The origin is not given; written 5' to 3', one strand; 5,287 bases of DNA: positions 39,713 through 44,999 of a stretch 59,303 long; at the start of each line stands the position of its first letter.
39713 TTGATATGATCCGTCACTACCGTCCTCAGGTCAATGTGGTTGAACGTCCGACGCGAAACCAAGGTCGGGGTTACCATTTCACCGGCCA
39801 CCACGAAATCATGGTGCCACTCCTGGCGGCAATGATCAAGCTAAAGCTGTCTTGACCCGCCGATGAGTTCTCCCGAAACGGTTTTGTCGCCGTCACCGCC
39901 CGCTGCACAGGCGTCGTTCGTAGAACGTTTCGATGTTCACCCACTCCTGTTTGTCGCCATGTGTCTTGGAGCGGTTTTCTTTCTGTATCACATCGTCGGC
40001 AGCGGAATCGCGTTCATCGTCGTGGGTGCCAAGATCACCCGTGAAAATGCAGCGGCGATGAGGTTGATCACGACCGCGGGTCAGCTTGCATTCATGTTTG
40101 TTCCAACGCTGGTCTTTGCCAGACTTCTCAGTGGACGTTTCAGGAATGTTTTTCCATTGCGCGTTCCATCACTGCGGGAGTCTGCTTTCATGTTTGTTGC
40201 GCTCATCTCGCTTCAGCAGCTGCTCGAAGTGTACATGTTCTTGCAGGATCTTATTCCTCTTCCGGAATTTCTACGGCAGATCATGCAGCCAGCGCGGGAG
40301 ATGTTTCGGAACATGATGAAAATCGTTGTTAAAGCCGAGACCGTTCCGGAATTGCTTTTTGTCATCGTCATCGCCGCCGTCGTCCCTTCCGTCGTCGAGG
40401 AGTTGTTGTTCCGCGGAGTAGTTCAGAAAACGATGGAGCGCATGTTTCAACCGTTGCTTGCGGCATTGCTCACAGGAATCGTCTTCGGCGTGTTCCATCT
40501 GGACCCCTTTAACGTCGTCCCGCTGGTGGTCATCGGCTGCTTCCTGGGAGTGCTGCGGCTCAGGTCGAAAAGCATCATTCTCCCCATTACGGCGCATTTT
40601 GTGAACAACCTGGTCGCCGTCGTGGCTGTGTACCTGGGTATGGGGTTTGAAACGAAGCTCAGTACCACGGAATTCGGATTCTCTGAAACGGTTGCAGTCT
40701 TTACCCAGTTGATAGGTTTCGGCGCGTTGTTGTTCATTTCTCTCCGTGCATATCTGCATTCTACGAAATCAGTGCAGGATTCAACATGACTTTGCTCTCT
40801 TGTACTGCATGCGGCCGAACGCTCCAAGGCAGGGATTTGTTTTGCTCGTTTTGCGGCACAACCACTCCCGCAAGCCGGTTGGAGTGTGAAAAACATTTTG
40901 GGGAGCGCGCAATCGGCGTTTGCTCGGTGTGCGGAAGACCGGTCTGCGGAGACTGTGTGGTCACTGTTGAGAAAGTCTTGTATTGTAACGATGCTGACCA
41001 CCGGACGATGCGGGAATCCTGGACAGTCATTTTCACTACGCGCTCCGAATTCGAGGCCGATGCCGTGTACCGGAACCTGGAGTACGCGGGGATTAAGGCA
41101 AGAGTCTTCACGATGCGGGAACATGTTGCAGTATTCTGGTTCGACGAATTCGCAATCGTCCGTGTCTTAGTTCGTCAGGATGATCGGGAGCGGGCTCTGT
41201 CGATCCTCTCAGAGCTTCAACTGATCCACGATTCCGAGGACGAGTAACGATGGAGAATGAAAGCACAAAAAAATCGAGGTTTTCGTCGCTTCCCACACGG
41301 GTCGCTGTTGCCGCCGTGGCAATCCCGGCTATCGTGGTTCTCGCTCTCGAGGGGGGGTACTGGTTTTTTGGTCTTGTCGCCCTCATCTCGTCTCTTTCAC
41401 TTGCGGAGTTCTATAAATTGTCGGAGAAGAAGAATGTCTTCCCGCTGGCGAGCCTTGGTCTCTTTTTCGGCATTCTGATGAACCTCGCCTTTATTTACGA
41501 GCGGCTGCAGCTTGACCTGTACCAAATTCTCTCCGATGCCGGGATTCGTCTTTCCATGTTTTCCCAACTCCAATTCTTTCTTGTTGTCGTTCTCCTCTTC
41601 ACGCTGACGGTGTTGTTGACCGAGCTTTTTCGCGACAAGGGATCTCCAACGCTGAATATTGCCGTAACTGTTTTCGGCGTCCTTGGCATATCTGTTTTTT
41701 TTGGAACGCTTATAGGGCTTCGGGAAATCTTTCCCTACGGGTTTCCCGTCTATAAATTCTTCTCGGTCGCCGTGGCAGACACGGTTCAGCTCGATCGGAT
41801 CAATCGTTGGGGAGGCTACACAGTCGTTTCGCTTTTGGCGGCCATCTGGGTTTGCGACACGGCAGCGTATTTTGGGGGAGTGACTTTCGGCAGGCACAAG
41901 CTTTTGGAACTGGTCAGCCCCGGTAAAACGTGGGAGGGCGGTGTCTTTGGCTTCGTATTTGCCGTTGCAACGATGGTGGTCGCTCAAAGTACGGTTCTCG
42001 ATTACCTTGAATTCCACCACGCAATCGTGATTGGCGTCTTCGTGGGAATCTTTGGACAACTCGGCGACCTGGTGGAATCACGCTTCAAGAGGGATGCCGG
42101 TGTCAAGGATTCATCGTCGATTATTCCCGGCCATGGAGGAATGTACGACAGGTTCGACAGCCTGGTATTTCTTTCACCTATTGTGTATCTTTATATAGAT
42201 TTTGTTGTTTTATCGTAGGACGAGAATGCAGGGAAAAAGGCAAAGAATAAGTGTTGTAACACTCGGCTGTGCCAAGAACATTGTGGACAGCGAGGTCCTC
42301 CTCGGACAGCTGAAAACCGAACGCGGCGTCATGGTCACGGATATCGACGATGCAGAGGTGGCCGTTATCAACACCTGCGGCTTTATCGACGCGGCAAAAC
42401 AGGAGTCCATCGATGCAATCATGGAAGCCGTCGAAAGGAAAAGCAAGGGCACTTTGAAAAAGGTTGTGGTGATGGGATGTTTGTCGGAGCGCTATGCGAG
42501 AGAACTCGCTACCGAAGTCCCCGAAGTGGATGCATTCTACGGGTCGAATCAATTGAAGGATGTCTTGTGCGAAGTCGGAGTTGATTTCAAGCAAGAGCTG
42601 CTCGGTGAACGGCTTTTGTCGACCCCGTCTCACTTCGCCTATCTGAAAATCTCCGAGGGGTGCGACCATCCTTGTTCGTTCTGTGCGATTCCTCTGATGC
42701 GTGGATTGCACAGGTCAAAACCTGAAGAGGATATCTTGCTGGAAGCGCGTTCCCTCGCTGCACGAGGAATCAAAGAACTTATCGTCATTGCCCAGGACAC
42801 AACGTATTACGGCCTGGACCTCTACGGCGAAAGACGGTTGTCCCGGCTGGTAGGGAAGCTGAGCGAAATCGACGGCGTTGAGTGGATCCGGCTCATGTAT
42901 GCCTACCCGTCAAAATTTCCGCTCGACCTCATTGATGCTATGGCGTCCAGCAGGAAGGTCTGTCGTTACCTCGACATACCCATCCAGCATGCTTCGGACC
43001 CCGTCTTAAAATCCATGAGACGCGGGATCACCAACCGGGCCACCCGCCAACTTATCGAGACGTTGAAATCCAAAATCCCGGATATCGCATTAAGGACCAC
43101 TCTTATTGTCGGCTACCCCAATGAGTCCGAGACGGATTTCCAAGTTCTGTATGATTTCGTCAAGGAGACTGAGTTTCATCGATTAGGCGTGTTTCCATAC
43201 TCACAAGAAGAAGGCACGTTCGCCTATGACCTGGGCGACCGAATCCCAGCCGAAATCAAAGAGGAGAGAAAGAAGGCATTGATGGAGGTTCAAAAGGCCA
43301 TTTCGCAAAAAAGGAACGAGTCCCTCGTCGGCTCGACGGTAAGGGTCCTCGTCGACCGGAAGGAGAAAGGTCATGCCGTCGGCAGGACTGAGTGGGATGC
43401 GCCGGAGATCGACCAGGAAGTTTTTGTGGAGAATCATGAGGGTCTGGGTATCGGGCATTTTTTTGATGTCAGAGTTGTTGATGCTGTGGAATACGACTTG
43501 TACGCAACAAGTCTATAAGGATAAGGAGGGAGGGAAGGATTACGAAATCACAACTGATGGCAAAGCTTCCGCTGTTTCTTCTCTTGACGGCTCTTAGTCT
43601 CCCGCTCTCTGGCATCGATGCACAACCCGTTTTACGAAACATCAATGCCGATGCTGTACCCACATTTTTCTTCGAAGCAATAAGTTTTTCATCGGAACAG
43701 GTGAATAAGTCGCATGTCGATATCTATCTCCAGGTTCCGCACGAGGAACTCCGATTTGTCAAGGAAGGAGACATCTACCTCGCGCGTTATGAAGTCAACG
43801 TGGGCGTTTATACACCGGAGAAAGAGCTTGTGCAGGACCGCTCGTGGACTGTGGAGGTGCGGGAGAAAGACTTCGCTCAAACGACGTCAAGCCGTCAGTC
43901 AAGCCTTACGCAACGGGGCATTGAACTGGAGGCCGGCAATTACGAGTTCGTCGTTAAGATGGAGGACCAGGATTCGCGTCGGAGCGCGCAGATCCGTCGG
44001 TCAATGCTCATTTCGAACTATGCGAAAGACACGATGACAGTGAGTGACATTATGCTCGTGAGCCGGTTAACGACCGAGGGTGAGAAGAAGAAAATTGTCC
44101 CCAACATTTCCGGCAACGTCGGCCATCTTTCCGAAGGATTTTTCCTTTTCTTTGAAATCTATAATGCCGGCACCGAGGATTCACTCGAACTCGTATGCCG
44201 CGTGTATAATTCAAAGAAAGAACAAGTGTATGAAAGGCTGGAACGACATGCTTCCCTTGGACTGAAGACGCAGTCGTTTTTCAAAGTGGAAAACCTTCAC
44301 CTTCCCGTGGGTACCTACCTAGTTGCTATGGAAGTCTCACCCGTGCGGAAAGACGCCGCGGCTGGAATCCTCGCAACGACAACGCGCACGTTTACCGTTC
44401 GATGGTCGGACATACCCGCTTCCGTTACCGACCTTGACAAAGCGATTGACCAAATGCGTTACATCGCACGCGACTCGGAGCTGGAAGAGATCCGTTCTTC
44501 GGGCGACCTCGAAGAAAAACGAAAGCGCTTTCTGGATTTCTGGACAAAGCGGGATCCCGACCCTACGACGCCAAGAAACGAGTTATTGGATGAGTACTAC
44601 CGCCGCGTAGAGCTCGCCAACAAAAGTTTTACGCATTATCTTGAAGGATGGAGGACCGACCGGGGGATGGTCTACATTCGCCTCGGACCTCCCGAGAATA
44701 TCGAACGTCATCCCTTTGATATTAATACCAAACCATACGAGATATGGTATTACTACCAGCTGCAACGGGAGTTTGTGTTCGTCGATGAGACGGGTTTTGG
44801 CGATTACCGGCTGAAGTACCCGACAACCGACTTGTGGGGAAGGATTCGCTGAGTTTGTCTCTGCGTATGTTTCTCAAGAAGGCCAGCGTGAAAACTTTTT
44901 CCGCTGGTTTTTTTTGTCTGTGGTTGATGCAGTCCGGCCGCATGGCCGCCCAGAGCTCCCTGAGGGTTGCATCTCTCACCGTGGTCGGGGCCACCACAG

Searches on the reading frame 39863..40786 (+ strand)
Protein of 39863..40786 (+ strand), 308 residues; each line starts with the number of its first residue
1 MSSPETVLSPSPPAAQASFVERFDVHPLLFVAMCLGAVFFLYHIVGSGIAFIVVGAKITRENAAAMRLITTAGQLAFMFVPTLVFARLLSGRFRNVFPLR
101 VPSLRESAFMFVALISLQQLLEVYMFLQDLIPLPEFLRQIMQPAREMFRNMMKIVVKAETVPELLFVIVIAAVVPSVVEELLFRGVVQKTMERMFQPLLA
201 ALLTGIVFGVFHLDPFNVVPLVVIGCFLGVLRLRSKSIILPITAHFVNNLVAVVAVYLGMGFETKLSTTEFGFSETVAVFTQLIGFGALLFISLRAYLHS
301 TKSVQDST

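Call 53: search_protein_families(library=pfam, proteins=[window:39863-40786:+], max_evalue=0.00001)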
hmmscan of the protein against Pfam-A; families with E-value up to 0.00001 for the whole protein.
window:39863-40786:+ (308 aa): 1 family
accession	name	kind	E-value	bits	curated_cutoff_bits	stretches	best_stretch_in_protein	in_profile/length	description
PF02517.21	Rce1-like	-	7.9e-22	77.8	22.4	1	164-251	4-93/93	Type II CAAX prenyl endopeptidase Rce1-like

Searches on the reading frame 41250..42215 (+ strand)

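Call 53: search_protein_families(library=pfam, proteins=[window:41250-42215:+], max_evalue=0.00001)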
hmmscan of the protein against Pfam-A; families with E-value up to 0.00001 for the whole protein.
window:41250-42215:+ (322 aa): 1 family
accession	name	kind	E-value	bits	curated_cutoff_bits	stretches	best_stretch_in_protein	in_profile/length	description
PF01148.25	CTP_transf_1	-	4.9e-53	181.1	24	1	16-318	2-263/264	Cytidylyltransferase family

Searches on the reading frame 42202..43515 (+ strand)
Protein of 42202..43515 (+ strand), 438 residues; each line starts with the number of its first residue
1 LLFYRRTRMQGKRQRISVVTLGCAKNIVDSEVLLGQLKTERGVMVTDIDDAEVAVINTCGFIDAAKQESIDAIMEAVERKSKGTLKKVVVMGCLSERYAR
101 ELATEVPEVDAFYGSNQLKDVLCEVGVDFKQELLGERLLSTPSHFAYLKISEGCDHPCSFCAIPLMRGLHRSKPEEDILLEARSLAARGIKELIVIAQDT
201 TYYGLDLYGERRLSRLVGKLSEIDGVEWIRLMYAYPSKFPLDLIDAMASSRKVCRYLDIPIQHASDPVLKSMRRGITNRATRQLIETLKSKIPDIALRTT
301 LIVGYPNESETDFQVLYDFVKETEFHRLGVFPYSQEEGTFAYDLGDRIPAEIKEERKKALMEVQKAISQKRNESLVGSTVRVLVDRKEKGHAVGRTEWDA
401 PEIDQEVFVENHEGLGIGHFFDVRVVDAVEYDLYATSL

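Call 53: search_protein_families(library=pfam, proteins=[window:42202-43515:+], max_evalue=0.00001)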
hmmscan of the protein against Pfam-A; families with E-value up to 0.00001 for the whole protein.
window:42202-43515:+ (438 aa): 4 families
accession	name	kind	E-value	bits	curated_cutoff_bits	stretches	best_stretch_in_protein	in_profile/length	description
PF00919.26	UPF0004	-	9.1e-24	83.8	27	1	15-114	1-98/98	Uncharacterized protein family UPF0004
PF04055.27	Radical_SAM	-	3.7e-21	76.4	29.5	1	149-320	2-166/166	Radical SAM superfamily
PF18693.7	TRAM_2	-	6.9e-19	68.2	27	1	376-436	1-61/63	TRAM domain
PF01938.26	TRAM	-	2.2e-06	27.9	21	1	374-436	2-59/61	TRAM domain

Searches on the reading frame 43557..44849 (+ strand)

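Call 53: search_protein_families(library=pfam, proteins=[window:43557-44849:+], max_evalue=0.00001)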
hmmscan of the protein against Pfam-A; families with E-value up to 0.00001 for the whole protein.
window:43557-44849:+ (431 aa): 1 family
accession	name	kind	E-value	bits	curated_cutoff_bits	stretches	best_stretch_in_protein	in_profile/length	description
PF20094.4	GWxTD_dom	-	1.4e-23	84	26.9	1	289-405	26-136/172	GWxTD domain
